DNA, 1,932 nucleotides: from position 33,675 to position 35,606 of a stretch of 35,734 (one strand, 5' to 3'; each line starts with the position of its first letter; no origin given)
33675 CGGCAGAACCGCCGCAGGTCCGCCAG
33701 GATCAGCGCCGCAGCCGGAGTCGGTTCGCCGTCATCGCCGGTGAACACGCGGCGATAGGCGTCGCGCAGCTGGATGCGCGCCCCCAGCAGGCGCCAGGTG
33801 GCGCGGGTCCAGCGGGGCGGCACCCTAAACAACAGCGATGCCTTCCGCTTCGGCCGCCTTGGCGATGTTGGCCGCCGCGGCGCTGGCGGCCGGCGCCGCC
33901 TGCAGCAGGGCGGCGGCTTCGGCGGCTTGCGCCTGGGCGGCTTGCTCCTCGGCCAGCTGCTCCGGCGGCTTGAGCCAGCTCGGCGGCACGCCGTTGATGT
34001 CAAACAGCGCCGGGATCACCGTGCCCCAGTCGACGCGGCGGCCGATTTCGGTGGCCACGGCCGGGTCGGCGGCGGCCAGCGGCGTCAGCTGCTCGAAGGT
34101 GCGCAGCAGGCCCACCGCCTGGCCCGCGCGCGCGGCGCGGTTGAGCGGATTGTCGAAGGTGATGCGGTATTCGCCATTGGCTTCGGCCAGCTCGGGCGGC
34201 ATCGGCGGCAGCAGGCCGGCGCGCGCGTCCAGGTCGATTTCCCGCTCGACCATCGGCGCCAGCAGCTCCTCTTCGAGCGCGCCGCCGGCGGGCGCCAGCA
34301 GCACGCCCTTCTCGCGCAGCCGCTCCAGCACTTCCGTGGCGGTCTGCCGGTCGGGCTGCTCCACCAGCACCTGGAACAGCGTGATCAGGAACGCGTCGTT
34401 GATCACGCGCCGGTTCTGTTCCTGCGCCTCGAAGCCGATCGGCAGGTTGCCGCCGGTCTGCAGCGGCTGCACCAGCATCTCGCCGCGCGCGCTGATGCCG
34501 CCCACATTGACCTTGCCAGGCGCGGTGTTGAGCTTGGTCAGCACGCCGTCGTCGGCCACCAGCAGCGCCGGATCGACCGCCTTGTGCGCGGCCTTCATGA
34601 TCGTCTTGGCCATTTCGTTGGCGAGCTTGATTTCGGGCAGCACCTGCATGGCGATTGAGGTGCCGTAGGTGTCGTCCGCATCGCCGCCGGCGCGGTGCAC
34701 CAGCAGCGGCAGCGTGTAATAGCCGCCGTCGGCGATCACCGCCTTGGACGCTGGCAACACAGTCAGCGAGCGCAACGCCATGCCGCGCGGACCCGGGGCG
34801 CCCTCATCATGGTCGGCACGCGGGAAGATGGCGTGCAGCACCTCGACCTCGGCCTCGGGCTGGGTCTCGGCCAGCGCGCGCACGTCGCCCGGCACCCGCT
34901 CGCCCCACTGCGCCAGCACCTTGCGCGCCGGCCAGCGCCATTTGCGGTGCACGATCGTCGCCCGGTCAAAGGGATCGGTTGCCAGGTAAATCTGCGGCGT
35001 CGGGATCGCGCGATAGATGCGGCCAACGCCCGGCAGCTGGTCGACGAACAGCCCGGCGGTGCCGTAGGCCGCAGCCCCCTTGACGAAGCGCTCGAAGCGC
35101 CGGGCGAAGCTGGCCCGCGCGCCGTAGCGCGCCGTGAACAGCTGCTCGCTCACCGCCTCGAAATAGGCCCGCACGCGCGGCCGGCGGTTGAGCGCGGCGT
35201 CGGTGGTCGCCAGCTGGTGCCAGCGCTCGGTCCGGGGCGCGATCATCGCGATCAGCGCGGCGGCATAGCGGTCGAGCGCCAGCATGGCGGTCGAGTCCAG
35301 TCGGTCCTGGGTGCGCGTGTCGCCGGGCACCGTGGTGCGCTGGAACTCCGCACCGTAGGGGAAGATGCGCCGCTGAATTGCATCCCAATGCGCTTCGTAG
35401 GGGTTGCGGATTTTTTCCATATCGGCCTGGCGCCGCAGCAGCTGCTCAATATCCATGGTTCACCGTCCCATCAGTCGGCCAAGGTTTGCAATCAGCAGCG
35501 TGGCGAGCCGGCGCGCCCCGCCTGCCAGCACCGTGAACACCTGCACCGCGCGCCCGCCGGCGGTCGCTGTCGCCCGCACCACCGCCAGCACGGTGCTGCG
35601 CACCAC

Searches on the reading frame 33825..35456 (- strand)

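Call 11: search_protein_families(library=phrogs, proteins=[window:33825-35456:-], max_evalue=0.001)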
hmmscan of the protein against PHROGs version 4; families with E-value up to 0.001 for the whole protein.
window:33825-35456:- (543 aa): 4 families
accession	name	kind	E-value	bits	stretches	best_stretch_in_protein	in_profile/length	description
phrog_332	-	connector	7.4e-101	339.2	1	2-536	10-546/560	head-tail adaptor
phrog_21643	-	unknown function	8.8e-30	104.7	1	279-535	4-252/268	-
phrog_21528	-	unknown function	2.6e-18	67.3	1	2-216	2-219/224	-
phrog_449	-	connector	4e-12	46.4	1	248-534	242-514/520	head-tail adaptor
